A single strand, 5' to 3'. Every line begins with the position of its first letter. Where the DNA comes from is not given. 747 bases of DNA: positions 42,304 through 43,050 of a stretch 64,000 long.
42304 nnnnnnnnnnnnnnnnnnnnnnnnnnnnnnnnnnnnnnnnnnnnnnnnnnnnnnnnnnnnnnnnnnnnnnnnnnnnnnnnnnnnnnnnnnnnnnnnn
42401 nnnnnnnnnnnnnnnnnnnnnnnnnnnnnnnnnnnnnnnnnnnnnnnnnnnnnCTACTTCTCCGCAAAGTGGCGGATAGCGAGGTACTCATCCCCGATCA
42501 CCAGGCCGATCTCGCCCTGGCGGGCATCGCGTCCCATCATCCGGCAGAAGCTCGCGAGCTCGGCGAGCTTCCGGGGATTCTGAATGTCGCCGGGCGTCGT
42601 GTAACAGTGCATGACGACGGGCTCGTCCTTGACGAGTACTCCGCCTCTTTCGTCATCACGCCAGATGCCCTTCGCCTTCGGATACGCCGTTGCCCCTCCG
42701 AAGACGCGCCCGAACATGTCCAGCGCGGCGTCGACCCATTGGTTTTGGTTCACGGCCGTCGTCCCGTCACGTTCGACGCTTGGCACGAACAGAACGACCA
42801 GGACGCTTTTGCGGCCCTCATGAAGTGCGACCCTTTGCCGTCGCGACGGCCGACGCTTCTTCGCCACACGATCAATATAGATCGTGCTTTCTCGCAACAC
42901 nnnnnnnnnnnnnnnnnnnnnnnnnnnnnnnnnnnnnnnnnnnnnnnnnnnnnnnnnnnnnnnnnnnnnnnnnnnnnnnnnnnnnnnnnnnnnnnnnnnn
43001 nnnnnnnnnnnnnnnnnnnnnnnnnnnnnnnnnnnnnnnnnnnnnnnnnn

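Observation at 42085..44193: Bacterial XPF/ERCC4-(HhH)2 nuclease in a tight operon with three unknown small proteins: candidate novel nuclease system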

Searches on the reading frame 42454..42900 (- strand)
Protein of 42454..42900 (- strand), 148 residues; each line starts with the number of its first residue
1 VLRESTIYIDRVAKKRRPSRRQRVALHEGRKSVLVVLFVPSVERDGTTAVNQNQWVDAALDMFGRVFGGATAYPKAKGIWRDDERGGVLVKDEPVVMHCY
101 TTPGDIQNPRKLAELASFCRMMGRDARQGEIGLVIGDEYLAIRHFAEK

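Call 4: search_protein_families(library=pfam, proteins=[window:42454-42900:-], max_evalue=1)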
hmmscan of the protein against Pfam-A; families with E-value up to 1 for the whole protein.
window:42454-42900:- (148 aa): 2 families
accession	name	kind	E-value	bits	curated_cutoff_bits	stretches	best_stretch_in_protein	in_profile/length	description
PF10103.15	Zincin_2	-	0.059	13.1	25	1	17-136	25-117/344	Zincin-like metallopeptidase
PF19137.5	DUF5820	-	0.14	13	33.7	1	6-81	34-105/117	Family of unknown function (DUF5820)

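Call 5: search_protein_families(library=padloc, proteins=[window:42454-42900:-], max_evalue=1)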
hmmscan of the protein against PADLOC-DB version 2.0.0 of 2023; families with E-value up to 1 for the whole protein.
window:42454-42900:- (148 aa): 0 families

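Call 6: search_protein_families(library=phrogs, proteins=[window:42454-42900:-], max_evalue=1)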
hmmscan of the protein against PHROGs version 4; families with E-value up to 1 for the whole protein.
window:42454-42900:- (148 aa): 2 families
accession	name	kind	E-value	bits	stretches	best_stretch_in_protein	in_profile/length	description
phrog_3543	-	unknown function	0.0043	18.1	1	35-101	8-67/125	-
phrog_13549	-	unknown function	0.29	12.2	1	12-67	80-135/148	-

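Call 7: search_protein_families(library=ncbifam, proteins=[window:42454-42900:-], max_evalue=1)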
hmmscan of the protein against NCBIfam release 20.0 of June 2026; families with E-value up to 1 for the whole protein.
window:42454-42900:- (148 aa): 0 families

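Call 18: find_homologous_proteins(query=window:42454-42900:-)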
Query window:42454-42900:- (148 aa): 2067 proteins with E <= 0.001 among 2155 candidates; the best 120 are listed.
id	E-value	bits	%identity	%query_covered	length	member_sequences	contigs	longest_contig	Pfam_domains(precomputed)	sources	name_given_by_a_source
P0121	6.5e-94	329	100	100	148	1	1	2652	-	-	-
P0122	2.0e-84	299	91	100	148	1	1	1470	-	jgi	jgi:hypothetical protein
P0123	1.7e-82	292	90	99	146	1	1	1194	-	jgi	-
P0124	1.2e-81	290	89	100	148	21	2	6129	-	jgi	jgi:hypothetical protein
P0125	1.5e-81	289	92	98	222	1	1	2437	-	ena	-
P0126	2.7e-81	288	89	98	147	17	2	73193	-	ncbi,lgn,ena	-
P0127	2.9e-81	288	89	100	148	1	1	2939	-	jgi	jgi:hypothetical protein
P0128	5.3e-81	287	89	100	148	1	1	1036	-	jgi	jgi:hypothetical protein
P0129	6.7e-81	287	88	100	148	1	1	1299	-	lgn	-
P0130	1.8e-79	282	89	98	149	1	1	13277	-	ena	-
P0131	1.6e-78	279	87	98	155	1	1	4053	-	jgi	jgi:hypothetical protein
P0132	1.5e-75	270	89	93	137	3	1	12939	-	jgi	jgi:hypothetical protein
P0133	4.4e-73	262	86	93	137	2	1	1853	-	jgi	jgi:hypothetical protein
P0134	5.2e-73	261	86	93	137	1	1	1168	-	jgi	jgi:hypothetical protein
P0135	2.6e-72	259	86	93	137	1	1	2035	-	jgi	jgi:hypothetical protein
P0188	2.8e-63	230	76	91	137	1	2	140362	-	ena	-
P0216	1.5e-62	228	75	93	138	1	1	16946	-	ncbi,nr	ncbi:MAG: hypothetical protein HY721_04770 [Planctomycetes bacterium]|nr:hypothetical protein [Planc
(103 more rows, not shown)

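Call 19: find_encoding_contigs(protein=P0188, flank=5000, max_places=3)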
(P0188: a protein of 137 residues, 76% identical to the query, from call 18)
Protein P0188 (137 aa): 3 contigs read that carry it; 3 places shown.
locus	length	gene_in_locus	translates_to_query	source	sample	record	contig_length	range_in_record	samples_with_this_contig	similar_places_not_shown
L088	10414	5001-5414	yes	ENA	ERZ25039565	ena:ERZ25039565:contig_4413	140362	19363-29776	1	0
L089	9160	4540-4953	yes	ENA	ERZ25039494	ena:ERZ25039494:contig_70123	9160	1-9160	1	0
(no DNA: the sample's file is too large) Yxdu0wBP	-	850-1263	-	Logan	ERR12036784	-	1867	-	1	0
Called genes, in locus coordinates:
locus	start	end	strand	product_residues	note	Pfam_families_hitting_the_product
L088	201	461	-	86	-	-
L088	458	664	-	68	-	-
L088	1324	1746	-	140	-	-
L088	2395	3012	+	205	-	-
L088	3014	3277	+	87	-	-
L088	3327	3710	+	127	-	PF24734:DUF7685 (weak), PF24735:DUF7686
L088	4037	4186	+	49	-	-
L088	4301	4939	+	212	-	PF02732:ERCC4, PF12826:HHH_2, PF14520:HHH_5, PF00633:HHH (faint)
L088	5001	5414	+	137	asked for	-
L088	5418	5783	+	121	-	-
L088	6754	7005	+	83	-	-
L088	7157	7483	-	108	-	-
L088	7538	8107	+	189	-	-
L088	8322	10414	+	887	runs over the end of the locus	PF00069:Pkinase, PF01636:APH (faint), PF07714:PK_Tyr_Ser-Thr, PF03109:ABC1 (weak), PF07676:PD40 (faint), PF26549:Tricorn_N (faint), PF26550:Tricorn_2nd (faint)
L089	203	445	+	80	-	-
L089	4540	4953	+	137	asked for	-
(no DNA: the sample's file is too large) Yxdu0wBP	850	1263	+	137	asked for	-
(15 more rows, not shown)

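Call 20: find_encoding_contigs(protein=P0126, flank=5000, max_places=3)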
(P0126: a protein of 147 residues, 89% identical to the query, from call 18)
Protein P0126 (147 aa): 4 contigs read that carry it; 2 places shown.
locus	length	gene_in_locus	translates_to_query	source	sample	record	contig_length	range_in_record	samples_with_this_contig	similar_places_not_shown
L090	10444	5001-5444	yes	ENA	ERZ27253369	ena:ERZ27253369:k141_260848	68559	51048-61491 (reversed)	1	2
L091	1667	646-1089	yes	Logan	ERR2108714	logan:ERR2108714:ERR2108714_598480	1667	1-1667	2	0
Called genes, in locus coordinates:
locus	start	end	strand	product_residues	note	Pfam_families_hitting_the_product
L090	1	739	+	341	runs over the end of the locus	-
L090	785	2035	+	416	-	PF01244:Peptidase_M19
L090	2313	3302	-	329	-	PF00535:Glycos_transf_2, PF13641:Glyco_tranf_2_3 (weak)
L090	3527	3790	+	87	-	PF04255:DUF433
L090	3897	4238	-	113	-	PF25212:HVO_A0114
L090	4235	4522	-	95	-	PF20126:TumE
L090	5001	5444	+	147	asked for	-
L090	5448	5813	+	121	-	-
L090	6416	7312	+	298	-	PF04072:LCM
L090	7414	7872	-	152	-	PF01551:Peptidase_M23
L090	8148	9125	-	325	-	PF01471:PG_binding_1, PF03734:YkuD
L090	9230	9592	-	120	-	PF13601:HTH_34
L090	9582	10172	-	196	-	-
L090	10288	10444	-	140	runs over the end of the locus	PF00582:Usp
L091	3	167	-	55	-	?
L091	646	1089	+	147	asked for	-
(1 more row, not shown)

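Call 21: find_encoding_contigs(protein=P0216, flank=5000, max_places=3)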
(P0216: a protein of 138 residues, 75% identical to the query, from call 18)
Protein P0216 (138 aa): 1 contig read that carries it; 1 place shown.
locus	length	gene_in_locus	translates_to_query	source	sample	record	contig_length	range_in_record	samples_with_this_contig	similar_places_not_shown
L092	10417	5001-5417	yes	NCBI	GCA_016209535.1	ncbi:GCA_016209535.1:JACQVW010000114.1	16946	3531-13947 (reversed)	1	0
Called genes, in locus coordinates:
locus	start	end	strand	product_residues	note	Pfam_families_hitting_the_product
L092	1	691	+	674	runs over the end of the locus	PF24042:DUF7351 (faint), PF13785:DUF4178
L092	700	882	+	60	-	-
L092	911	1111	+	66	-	PF03994:DUF350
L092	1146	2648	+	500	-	PF01564:Spermine_synth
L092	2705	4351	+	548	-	PF00890:FAD_binding_2 (faint), PF01266:DAO, PF01593:Amino_oxidase, PF13450:NAD_binding_8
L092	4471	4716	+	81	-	-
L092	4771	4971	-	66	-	PF05015:HigB-like_toxin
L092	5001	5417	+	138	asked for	-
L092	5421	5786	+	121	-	-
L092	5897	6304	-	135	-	PF00077:RVP (weak)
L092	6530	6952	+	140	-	PF01909:NTP_transf_2, PF18765:Polbeta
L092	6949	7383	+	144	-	PF01934:HepT-like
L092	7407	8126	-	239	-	PF22624:AASDHPPT_N, PF01648:ACPS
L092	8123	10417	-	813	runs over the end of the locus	PF11369:DUF3160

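Call 47: predict_structure(alignment_id=A4)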
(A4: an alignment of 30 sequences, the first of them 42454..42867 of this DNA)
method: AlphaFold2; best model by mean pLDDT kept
length: 137 residues; sequences in the alignment: 30
mean_pLDDT: 79.2   pTM: 0.71
mean pLDDT of the five models: 79.2, 71.4, 65.7, 64.2, 56.3
residues with pLDDT >= 90: 40; 70-90: 68; 50-70: 13; < 50: 16
segments of 3 or more residues with pLDDT < 50: 1-11
pLDDT, mean of each block of 10 residues (from residue 1): 44 50 86 89 93 91 76 74 89 89 90 86 82 62
secondary structure, 60 per line:
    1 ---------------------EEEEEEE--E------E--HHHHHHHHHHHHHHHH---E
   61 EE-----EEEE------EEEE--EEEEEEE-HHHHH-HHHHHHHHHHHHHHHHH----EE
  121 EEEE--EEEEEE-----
elements in order: E22-28 H41-56 E60-62 E68-71 E78-81 E84-90 H92-96 H98-114 E119-124 E127-132
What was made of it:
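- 42454..42867 (-): C148 (137 aa from GTG 42867; 148 aa in the longest ORF): a protein with a predicted SAM-lyase-like / CutA-like alpha-beta fold. It is the candidate enzymatic or toxic partner of a TA-like pair. AF2 pLDDT 79, pTM 0.71 (call 47).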

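Call 51: fold_search(model_id=the predicted structure, library=pdb)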
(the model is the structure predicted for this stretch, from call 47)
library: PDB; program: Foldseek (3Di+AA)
matches with E <= 10: 939; with E <= 0.001: 2
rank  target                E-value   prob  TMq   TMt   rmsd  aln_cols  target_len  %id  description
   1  6zm9                  2.8e-06  1.00  0.63  0.66   5.7       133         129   15  PHAGE SAM LYASE IN COMPLEX WITH S-METHYL-5'-THIOADENOSINE (released 2021-02-24)
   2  6znb                  1.3e-04  1.00  0.61  0.66   6.0       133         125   15  PHAGE SAM LYASE IN APO STATE (released 2021-02-24)
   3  9gab_A                3.7e-03  0.98  0.42  0.45  10.0       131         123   14  Structure and catalytic mechanism of SAM-AMP lyase in Clostridium botulinum CorA-associated type III CRISPR system (released 2025-07-02)
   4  9gad_F                4.5e-03  0.99  0.43  0.46   7.8       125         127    9  Structure and catalytic mechanism of SAM-AMP lyase in Clostridium botulinum CorA-associated type III CRISPR system (released 2025-07-02)
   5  9lqe_G                4.7e-03  0.97  0.39  0.42  10.1       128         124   14  Crystal structure of SAM lyase in complex with SAH (released 2025-11-26)
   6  9gad_D                6.0e-03  0.99  0.43  0.45   7.9       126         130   11  Structure and catalytic mechanism of SAM-AMP lyase in Clostridium botulinum CorA-associated type III CRISPR system (released 2025-07-02)
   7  4zk7_M                6.8e-03  1.00  0.44  0.55   8.8       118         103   14  Crystal structure of rescued two-component self-assembling tetrahedral cage T33-31 (released 2015-07-29)
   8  9gab_D                6.8e-03  0.99  0.43  0.44   8.0       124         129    9  Structure and catalytic mechanism of SAM-AMP lyase in Clostridium botulinum CorA-associated type III CRISPR system (released 2025-07-02)
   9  2zfh_C                7.6e-03  1.00  0.47  0.58   6.4       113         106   11  Crystal structure of putative CutA1 from Homo sapiens at 2.05A resolution (released 2008-01-22)
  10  5thw_A                8.1e-03  0.96  0.38  0.16   9.5       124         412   11  Crystal structure of Amidase, hydantoinase/carbamoylase family from Burkholderia multivorans (released 2016-11-09)
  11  4y6i_F                8.6e-03  1.00  0.45  0.56   9.0       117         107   20  Crystal structure of E.coli CutA1 E61V/C16A/C39A/C79A mutation (released 2015-09-23)
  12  4zk7_Q                8.6e-03  1.00  0.44  0.53   8.8       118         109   14  Crystal structure of rescued two-component self-assembling tetrahedral cage T33-31 (released 2015-07-29)
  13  3aa8_A                8.6e-03  1.00  0.44  0.56   7.2       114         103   22  Crystal Structure Analysis of the Mutant CutA1 (S11V/E61V) from E. coli (released 2010-08-11)
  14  1nza                  9.1e-03  0.99  0.39  0.49   9.1       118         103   17  Divalent cation tolerance protein (Cut A1) from thermus thermophilus HB8 (released 2003-03-11)
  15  3opk_C                9.6e-03  0.99  0.44  0.50   7.8       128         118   16  Crystal structure of divalent-cation tolerance protein CutA from Salmonella enterica subsp. enterica serovar Typhimuri (released 2010-10-06)
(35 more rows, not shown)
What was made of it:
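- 42454..42867 (-): The Foldseek top hit is phage SAM lyase Svi3-3 6zm9 (E 2.8e-6, TM 0.63), followed by SAM-AMP lyase 9gab and CutA1 (call 51).
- On SAM lyase (Svi3-3 / T3 SAMase family): Fold match at E 2.8e-6, TM 0.63 (call 51).
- Closest known: Type II toxin-antitoxin modules with reverse gene order. Different: The first protein has an enzyme-like SAM-lyase/CutA fold rather than a known toxin fold (call 51).
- Closest known: Phage SAM lyases. Same: These are the best structural matches of the C148 model (6zm9 E 2.8e-6, TM 0.63; 9gab, 9lqe; call 51).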

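Call 52: search_solved_structures(query=A4, max_evalue=10, show_alignments=3)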
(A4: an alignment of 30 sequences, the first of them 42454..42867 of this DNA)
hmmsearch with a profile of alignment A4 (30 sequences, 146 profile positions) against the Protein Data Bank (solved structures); distinct sequences matched with E-value up to 10: 2.
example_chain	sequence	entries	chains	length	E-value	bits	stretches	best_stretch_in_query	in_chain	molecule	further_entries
9mgs_A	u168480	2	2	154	0.23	14.1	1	49-73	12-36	Aminoglycoside acetyltransferase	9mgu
8j07_12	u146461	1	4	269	0.75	12.4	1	61-89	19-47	Dynein regulatory complex protein 8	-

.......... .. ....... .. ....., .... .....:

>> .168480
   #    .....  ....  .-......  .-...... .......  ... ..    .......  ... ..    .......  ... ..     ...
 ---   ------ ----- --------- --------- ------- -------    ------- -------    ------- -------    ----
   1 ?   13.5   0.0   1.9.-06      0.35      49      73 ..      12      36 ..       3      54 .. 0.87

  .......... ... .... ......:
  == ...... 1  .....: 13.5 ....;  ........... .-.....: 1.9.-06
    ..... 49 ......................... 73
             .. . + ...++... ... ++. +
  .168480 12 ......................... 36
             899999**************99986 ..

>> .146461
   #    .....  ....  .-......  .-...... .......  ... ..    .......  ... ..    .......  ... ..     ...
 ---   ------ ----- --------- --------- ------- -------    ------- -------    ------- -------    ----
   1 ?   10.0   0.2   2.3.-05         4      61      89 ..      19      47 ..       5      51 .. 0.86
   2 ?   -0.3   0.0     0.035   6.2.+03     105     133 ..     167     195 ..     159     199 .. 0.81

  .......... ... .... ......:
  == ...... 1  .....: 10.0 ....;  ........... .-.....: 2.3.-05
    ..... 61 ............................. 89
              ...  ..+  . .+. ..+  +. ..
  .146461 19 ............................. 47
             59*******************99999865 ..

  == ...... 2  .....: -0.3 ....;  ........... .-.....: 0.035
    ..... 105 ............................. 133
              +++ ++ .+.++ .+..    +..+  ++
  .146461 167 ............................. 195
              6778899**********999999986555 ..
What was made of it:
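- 42454..42867 (-): No sequence-level PDB match (call 52).
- Closest known: Phage SAM lyases. Different: No detectable sequence similarity (call 52).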

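Call 60: fold_search(model_id=the predicted structure, library=viral)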
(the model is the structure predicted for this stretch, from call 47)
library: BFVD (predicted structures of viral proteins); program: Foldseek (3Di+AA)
matches with E <= 10: 844; with E <= 0.001: 14
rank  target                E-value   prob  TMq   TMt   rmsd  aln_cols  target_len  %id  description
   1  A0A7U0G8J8            2.1e-07  1.00  0.63  0.67   3.1       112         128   14  (no name in the UniProt tables at hand)
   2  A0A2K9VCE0            1.3e-06  1.00  0.60  0.71   2.9       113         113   21  Uncharacterized protein [Lactobacillus phage Bacchae]
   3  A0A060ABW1            8.6e-06  1.00  0.61  0.69   4.3       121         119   15  Uncharacterized protein [Listeria phage LMSP-25]
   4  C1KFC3                1.2e-04  1.00  0.43  0.53   4.8       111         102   12  Uncharacterized protein [Lactobacillus phage Lb338-1]
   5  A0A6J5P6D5            1.5e-04  1.00  0.60  0.72   2.7       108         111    8  Uncharacterized protein [uncultured Caudovirales phage]
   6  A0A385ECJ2            1.7e-04  1.00  0.62  0.58   3.1       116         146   11  Uncharacterized protein [Caulobacter phage CcrBL10]
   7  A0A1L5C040            2.5e-04  1.00  0.58  0.62   8.2       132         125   13  Uncharacterized protein [Aquamicrobium phage P14]
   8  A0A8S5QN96            4.1e-04  1.00  0.49  0.33   8.6       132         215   12  Uncharacterized protein [Caudovirales sp. ctSH72]
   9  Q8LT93                4.6e-04  1.00  0.47  0.52   7.3       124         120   14  Uncharacterized protein [Vibrio phage VpV262]
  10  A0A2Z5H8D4            4.9e-04  1.00  0.51  0.59   7.0       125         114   18  (no name in the UniProt tables at hand)
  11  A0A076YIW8            6.6e-04  1.00  0.52  0.55   9.3       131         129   11  Uncharacterized protein [Rhizobium phage vB_RleM_P10VF]
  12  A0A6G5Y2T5            7.4e-04  1.00  0.51  0.46  17.2       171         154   10  (no name in the UniProt tables at hand)
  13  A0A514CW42            9.4e-04  1.00  0.51  0.56   4.9       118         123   12  Uncharacterized protein [Achromobacter phage vB_AxyP_19-32_Axy23]
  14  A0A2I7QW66            1.0e-03  1.00  0.49  0.56   5.8       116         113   12  (no name in the UniProt tables at hand)
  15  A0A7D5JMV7            1.1e-03  1.00  0.44  0.51   5.1       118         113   11  Uncharacterized protein [Flavobacterium phage vB_FspP_elemoA_7-9A]
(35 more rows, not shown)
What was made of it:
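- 42454..42867 (-): Many uncharacterised phage proteins and annotated SAM hydrolases match in BFVD (call 60).
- SAM-lyase-like fold (calls 47, 51, 60).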

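Call 67: find_related_loci(query=A4, collection=genome_contigs, flank=4000)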
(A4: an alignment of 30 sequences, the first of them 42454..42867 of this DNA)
Query A4 (137 aa) in genome_contigs; peptide patterns used: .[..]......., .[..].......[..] (x = any residue, [..] = any of these).
128 stretches matched a pattern; 119 encode a relative of the query (tblastn E <= 1e-3); the best 80 are kept; 80 distinct loci.
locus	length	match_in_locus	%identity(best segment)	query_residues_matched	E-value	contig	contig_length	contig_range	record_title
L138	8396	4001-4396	92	4-135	4e-81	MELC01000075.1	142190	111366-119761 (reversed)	MAG: Acidobacteria bacterium RIFCSPLOWO2_12_FULL_66_21 rifcsplowo2_12_scaffold_597, whole genome shotgun sequence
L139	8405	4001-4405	76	1-135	4e-68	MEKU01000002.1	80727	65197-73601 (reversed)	MAG: Acidobacteria bacterium RIFCSPLOWO2_02_FULL_67_21 rifcsplowo2_02_scaffold_1080, whole genome shotgun sequence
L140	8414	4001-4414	75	1-137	4e-68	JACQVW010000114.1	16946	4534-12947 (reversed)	MAG: Planctomycetota bacterium isolate NC_groundwater_1473_Ag_S-0.65um_71_22 S_p65_S5_coassembly_k141_678744, whole geno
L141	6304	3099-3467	80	15-137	3e-67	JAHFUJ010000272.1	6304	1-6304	MAG: Acidobacteria bacterium isolate nzgw77 NODE_22752_length_6305_cov_9.702620, whole genome shotgun sequence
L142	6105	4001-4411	73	1-137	7e-67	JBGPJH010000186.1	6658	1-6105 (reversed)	MAG: Vicinamibacteria bacterium isolate OBJ_0618_7090110_314 k141_11084489_length_6658_cov_10.9724, whole genome shotgun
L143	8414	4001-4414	75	1-137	2e-66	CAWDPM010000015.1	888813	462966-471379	MAG: uncultured Candidatus Rokubacteria bacterium isolate MFD04850.bin.1.411 genome assembly, contig: contig_2730, whole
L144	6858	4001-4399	75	5-135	3e-66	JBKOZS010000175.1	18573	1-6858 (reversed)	MAG: Acidobacteriota bacterium isolate GB_HAYS_MAG_00028 GB_HAYS_000000364985, whole genome shotgun sequence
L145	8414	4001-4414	75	1-137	5e-66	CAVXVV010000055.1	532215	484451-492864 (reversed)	MAG: uncultured Candidatus Rokubacteria bacterium isolate MFD04850.bin.2.156 genome assembly, contig: contig_3718, whole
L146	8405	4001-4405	72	1-137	8e-66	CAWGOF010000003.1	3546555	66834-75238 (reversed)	MAG: uncultured Acidobacteriota bacterium isolate MFD05567.bin.2.45 genome assembly, contig: contig_8950, whole genome s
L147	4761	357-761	74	3-137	2e-65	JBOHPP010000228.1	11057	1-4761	MAG: Candidatus Rokuibacteriota bacterium isolate M3-S_metawrap_bin.167 k127_1553667, whole genome shotgun sequence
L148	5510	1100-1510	72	1-137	5e-65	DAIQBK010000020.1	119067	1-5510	MAG TPA_asm: Myxococcaceae bacterium isolate CTOTU28159 NODE_20_length_119067_cov_15.132314, whole genome shotgun sequen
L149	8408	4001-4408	71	1-136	1e-64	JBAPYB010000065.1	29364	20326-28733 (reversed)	MAG: Thermoanaerobaculia bacterium isolate MFD00413_ilm_asm_bin5 k127_115538, whole genome shotgun sequence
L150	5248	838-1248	72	1-137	2e-64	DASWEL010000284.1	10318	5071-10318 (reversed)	MAG TPA_asm: Gemmatimonadales bacterium isolate SMAG_U2761 k141_1005670, whole genome shotgun sequence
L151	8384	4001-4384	78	10-137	2e-64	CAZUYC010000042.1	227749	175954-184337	MAG TPA_asm: uncultured Spirochaetales bacterium isolate binchicken_co165_278 genome assembly, contig: k141_420322, whol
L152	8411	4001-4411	72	1-137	3e-64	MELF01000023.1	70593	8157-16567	MAG: Acidobacteria bacterium RIFCSPLOWO2_12_FULL_68_19 rifcsplowo2_12_scaffold_2497, whole genome shotgun sequence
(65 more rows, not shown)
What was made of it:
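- Very high sequence conservation of C148 across phyla implies frequent horizontal transfer (call 67).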
